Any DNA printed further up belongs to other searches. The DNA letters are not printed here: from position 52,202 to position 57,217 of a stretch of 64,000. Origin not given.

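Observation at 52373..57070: Four enzymatic modules of a polysaccharide pathway fused in one about 1570-aa polypeptide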

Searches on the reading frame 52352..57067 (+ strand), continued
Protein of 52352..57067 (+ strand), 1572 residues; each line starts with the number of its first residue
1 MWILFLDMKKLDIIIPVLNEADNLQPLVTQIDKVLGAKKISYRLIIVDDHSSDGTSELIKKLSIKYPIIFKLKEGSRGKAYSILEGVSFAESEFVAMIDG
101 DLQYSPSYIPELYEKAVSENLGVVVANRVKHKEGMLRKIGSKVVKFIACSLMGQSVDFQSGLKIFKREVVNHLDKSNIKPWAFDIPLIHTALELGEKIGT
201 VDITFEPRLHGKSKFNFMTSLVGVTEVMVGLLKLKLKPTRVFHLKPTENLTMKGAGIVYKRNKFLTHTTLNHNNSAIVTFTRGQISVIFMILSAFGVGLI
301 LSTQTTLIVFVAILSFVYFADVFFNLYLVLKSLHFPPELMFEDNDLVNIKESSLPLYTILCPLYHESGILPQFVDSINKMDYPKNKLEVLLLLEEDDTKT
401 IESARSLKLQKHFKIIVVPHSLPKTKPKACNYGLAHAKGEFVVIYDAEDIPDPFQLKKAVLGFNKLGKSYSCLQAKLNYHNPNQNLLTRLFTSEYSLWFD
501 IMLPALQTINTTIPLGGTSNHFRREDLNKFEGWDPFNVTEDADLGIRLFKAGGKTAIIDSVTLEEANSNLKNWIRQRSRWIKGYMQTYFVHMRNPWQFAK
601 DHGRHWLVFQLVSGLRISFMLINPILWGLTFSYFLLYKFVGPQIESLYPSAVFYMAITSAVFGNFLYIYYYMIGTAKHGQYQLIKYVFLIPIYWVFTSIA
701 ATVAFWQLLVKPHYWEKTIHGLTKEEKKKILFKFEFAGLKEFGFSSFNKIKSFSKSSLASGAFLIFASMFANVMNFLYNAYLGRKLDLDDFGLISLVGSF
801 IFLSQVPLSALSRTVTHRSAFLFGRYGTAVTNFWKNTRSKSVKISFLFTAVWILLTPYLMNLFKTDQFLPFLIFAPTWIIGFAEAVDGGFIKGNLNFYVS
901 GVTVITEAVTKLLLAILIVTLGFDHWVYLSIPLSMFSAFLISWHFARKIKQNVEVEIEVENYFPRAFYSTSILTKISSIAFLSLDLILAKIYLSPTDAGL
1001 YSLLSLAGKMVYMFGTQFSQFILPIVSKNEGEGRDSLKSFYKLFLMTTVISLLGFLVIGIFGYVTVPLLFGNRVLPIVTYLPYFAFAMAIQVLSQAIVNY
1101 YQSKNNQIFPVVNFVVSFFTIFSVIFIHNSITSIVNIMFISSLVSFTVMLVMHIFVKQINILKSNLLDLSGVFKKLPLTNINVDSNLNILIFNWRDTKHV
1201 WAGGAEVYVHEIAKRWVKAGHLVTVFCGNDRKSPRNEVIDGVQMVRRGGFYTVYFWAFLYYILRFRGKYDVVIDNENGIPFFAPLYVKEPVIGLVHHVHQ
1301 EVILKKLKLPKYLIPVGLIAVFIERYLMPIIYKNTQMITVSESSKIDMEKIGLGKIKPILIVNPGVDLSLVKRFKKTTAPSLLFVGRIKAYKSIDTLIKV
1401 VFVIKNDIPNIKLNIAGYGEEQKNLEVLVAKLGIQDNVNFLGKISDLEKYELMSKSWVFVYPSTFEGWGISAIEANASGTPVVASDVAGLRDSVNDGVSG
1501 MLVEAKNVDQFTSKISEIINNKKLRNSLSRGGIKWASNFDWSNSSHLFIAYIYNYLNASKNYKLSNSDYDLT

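Call 18: find_encoding_contigs(protein=P0001, flank=3000, max_places=2)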
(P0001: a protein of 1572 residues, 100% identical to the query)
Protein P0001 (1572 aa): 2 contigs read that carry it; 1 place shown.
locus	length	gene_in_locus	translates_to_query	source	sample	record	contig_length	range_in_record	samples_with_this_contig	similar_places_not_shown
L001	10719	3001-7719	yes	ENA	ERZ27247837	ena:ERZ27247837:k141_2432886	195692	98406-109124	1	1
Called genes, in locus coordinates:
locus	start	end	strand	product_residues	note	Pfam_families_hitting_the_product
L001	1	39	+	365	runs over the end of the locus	PF01551:Peptidase_M23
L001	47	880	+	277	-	PF00932:LTD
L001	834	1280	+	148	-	PF04892:VanZ-LLP1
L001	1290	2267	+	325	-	PF01073:3Beta_HSD, PF01370:Epimerase, PF02719:Polysacc_synt_2, PF04321:RmlD_sub_bind, PF07993:NAD_binding_4 (faint), PF13460:NAD_binding_10 (weak), PF16363:GDP_Man_Dehyd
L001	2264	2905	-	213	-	PF00027:cNMP_binding, PF13545:HTH_Crp_2, PF00325:Crp (weak)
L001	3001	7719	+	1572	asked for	PF00535:Glycos_transf_2, PF00535:Glycos_transf_2, PF13641:Glyco_tranf_2_3, PF13632:Glyco_trans_2_3, PF13439:Glyco_transf_4, PF00534:Glycos_transf_1, PF20706:GT4-conflict, PF13692:Glyco_trans_1_4, +2 more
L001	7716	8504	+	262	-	PF00069:Pkinase (faint)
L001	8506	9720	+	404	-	PF00534:Glycos_transf_1, PF13692:Glyco_trans_1_4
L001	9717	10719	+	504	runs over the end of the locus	-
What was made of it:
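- The identical protein is carried on two contigs (call 18).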

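Call 34: find_related_loci(query=window:52352-57067:+, collection=genome_contigs, flank=10000)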
Query window:52352-57067:+ (1572 aa) in genome_contigs; peptide patterns used: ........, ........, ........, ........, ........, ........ (x = any residue, [..] = any of these).
49 stretches matched a pattern; 28 encode a relative of the query (tblastn E <= 1e-3); 28 distinct loci.
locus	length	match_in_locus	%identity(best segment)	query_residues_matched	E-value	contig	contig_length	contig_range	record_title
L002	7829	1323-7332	48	8-1566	0e+0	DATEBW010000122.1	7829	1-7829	MAG TPA_asm: Patescibacteria group bacterium isolate SMAG_U8255 k141_2166770, whole genome shotgun sequence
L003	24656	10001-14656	47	7-1552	0e+0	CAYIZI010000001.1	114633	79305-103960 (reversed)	MAG TPA_asm: uncultured Candidatus Saccharibacteria bacterium isolate ERP119705_co9_390 genome assembly, contig: NODE_69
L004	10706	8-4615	47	23-1552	0e+0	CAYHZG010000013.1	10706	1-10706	MAG TPA_asm: uncultured Candidatus Saccharibacteria bacterium isolate ERP119705_co17_617 genome assembly, contig: NODE_9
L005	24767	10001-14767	44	4-1554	0e+0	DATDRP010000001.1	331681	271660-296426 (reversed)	MAG TPA_asm: Patescibacteria group bacterium isolate SMAG_U7980 k141_3695755, whole genome shotgun sequence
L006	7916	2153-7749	44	6-1565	0e+0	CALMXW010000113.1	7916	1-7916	MAG TPA_asm: uncultured bacterium isolate SRR6158310_bin.79_CONCOCT_v1.1_MAG genome assembly, contig: ERZ1749613.1481, w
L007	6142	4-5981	40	572-1562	0e+0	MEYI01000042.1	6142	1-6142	MAG: Candidatus Azambacteria bacterium RBG_16_47_10 RBG_16_scaffold_73074, whole genome shotgun sequence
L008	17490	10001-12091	44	11-722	0e+0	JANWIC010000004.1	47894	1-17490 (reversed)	MAG: Patescibacteria group bacterium isolate CRAIB_MAG31 c_000000008072, whole genome shotgun sequence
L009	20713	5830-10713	39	11-1568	0e+0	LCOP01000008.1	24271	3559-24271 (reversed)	MAG: Parcubacteria group bacterium GW2011_GWA1_47_8 UY07_C0008, whole genome shotgun sequence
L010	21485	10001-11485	52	234-728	2e-158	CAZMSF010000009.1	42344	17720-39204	MAG TPA_asm: uncultured Gammaproteobacteria bacterium isolate SRP135725_co1_372 genome assembly, contig: NODE_793_length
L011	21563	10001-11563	49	213-725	1e-138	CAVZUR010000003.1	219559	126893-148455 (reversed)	MAG: Candidatus Moranbacteria bacterium isolate MFD04651.bin.1.47 genome assembly, contig: contig_25279, whole genome sh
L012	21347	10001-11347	48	275-722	4e-135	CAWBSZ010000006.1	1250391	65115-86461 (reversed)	MAG: uncultured Chloroflexia bacterium isolate MFD04580.bin.3.141 genome assembly, contig: contig_9482, whole genome sho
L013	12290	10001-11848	38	134-723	1e-105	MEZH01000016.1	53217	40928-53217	MAG: Candidatus Bathyarchaeota archaeon RBG_16_48_13 RBG_16_scaffold_884, whole genome shotgun sequence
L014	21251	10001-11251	43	311-724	4e-102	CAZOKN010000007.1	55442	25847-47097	MAG TPA_asm: uncultured Rickettsiaceae bacterium isolate SRP286056_co1_34 genome assembly, contig: NODE_548_length_55442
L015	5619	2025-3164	46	346-724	5e-101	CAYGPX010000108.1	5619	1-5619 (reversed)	MAG TPA_asm: uncultured Rickettsiales bacterium isolate ERP117304_co1_228 genome assembly, contig: NODE_12007_length_561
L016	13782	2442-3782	40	275-723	3e-94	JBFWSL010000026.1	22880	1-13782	MAG: Hyphomicrobiales bacterium isolate CA_2019_TPBF_229 NODE_10883_length_22880_cov_4.386191_TPBF, whole genome shotgun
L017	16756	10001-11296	41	283-725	1e-91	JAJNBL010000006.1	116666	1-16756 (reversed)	MAG: Rickettsiales bacterium isolate C_No_T20_B_bin.125 scaffold_86, whole genome shotgun sequence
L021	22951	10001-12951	53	248-1153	2e-159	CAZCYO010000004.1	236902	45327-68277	MAG TPA_asm: uncultured Gammaproteobacteria bacterium isolate SRP278252_co1_715 genome assembly, contig: NODE_26_length_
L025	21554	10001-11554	35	197-729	1e-85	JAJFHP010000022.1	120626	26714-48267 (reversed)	MAG: Hyphomicrobiales bacterium isolate OFTM203 OFTM203_21, whole genome shotgun sequence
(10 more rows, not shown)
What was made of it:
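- Full fusions also occur in distant CPR lineages (call 34).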

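Call 61: search_protein_families(library=pfam, proteins=[L003:22272-23840:+, L005:18190-19740:+, L009:15513-17162:+, L009:18855-20138:+, L021:19185-20477:+, L007:3013-3930:+, L009:10719-11645:+, L021:13120-14019:+, L021:14019-15140:+, L021:15145-16062:+], max_evalue=0.01)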
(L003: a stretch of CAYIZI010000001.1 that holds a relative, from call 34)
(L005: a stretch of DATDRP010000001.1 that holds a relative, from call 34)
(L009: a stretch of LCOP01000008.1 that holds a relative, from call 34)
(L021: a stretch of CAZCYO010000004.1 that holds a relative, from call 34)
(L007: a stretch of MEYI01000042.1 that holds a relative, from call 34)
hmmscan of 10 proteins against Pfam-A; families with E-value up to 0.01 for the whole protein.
L003:22272-23840:+ (523 aa): 0 families

L005:18190-19740:+ (517 aa): 0 families

L009:15513-17162:+ (550 aa): 1 family
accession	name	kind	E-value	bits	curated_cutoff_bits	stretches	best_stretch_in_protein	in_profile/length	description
PF13231.12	PMT_2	-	4.5e-05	24.2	26.1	1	110-258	17-154/160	Dolichyl-phosphate-mannose-protein mannosyltransferase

L009:18855-20138:+ (428 aa): 1 family
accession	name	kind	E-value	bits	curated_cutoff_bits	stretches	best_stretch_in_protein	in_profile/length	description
PF13620.12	CarboxypepD_reg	-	2.3e-05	25.1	32.3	1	335-408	2-81/82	Carboxypeptidase regulatory-like domain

L021:19185-20477:+ (431 aa): 3 families
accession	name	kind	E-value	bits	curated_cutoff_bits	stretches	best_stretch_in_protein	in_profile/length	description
PF13620.12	CarboxypepD_reg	-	2.2e-09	38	32.3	1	343-413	2-78/82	Carboxypeptidase regulatory-like domain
PF13715.12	CarbopepD_reg_2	-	1.6e-06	28.5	32.2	1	343-405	1-65/88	CarboxypepD_reg-like domain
PF11790.14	Glyco_hydro_cc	-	0.00042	20.4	21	1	237-312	137-209/237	Glycosyl hydrolase catalytic core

L007:3013-3930:+ (306 aa): 1 family
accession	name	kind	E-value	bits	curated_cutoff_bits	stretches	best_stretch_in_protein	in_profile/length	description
PF01636.29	APH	-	9.7e-09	35.8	23.2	1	119-251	71-207/239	Phosphotransferase enzyme family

L009:10719-11645:+ (309 aa): 1 family
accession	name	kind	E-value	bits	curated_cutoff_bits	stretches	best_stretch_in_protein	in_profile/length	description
PF01636.29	APH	-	4.6e-09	36.8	23.2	1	117-254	66-207/239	Phosphotransferase enzyme family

L021:13120-14019:+ (300 aa): 4 families
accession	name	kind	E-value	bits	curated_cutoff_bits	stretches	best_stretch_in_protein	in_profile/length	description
PF00535.33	Glycos_transf_2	-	2.1e-21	77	23.3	1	10-123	1-111/168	Glycosyl transferase family 2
PF13641.12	Glyco_tranf_2_3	-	8e-12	46.1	27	1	9-128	3-123/230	Glycosyltransferase like family 2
PF13632.12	Glyco_trans_2_3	-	0.00013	22.3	27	1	165-234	87-157/198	Glycosyl transferase family group 2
PF10111.15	Glyco_tranf_2_2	-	0.00033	20.7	27.3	1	10-108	3-99/276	Glycosyltransferase like family 2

L021:14019-15140:+ (374 aa): 3 families
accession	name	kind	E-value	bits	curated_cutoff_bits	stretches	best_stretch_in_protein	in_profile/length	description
PF00534.26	Glycos_transf_1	-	5.6e-17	62.2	26.4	1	197-347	8-168/172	Glycosyl transferases group 1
PF13692.12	Glyco_trans_1_4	-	9.7e-15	55.5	27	1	206-305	3-107/142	Glycosyl transferases group 1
PF20706.3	GT4-conflict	-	0.00068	19.2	26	1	257-306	264-313/385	Family 4 Glycosyltransferase in conflict systems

L021:15145-16062:+ (306 aa): 4 families
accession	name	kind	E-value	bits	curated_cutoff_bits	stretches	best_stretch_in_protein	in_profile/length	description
PF00535.33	Glycos_transf_2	-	2.6e-19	70.2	23.3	1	9-174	1-164/168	Glycosyl transferase family 2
PF13641.12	Glyco_tranf_2_3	-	1.4e-13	51.8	27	1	8-231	3-228/230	Glycosyltransferase like family 2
PF13632.12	Glyco_trans_2_3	-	0.0002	21.7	27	1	92-234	3-143/198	Glycosyl transferase family group 2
PF10111.15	Glyco_tranf_2_2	-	0.0034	17.3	27.3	1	9-103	1-98/276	Glycosyltransferase like family 2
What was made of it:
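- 57067..57855 (+): 262-aa APH/protein-kinase-like phosphotransferase. Its start overlaps the stop of the fused gene. In other lineages it is fused to the C-terminus of the four-module protein or to the MOP domain. Homologues hit APH at about 5e-9 (call 61).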

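Call 66: list_cluster_members(proteins=[P0001, P0049, P0064])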
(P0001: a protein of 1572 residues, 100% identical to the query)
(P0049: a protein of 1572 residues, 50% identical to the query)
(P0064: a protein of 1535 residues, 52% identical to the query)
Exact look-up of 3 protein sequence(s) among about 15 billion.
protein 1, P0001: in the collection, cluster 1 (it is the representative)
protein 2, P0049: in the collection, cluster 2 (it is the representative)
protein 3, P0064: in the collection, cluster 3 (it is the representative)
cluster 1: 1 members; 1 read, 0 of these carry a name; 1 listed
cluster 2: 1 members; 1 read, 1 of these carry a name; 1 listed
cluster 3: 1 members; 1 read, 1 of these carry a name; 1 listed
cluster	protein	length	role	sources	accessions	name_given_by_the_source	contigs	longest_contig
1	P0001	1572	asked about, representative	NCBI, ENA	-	-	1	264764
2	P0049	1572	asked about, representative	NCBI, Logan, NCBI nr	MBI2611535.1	glycosyltransferase [Candidatus Gottesmanbacteria bacterium]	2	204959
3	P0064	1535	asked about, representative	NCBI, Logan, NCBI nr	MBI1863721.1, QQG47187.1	glycosyltransferase [Candidatus Woesebacteria bacterium]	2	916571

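Call 76: search_protein_families(library=ncbifam, proteins=[L007:3013-3930:+, L009:10719-11645:+, L009:15513-17162:+, L012:11507-13345:+], max_evalue=0.01)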
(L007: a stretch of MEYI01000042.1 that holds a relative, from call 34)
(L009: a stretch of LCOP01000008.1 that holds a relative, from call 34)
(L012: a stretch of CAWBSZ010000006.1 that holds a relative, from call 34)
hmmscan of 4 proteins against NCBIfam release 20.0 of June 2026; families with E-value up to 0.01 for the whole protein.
L007:3013-3930:+ (306 aa): 2 families
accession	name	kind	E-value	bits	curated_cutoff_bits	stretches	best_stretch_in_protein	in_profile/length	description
TIGR02906.1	spore_CotS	subfamily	0.0077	15.2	172.7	0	216-253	190-227/314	CotS family spore coat protein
NF011464.0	PRK14879.1-7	equivalog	0.0086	15.8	246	0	215-238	123-146/221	Kae1-associated kinase Bud32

L009:10719-11645:+ (309 aa): 3 families
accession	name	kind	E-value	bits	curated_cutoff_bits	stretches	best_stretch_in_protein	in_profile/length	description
TIGR03724.2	arch_bud32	equivalog_domain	0.00091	18.8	125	0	218-240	105-127/193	KEOPS complex kinase/ATPase Bud32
NF011464.0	PRK14879.1-7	equivalog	0.0021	17.8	246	0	218-241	123-146/221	Kae1-associated kinase Bud32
TIGR02906.1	spore_CotS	subfamily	0.0072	15.3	172.7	0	219-256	190-227/314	CotS family spore coat protein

L009:15513-17162:+ (550 aa): 1 family
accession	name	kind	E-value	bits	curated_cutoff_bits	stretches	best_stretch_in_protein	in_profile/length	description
NF047440.1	LA3751_2_3_fam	subfamily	2.8e-07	29.8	200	2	349-475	258-388/460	LA_3751/LA_3752 family putative glycosyltransferase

L012:11507-13345:+ (613 aa): 0 families
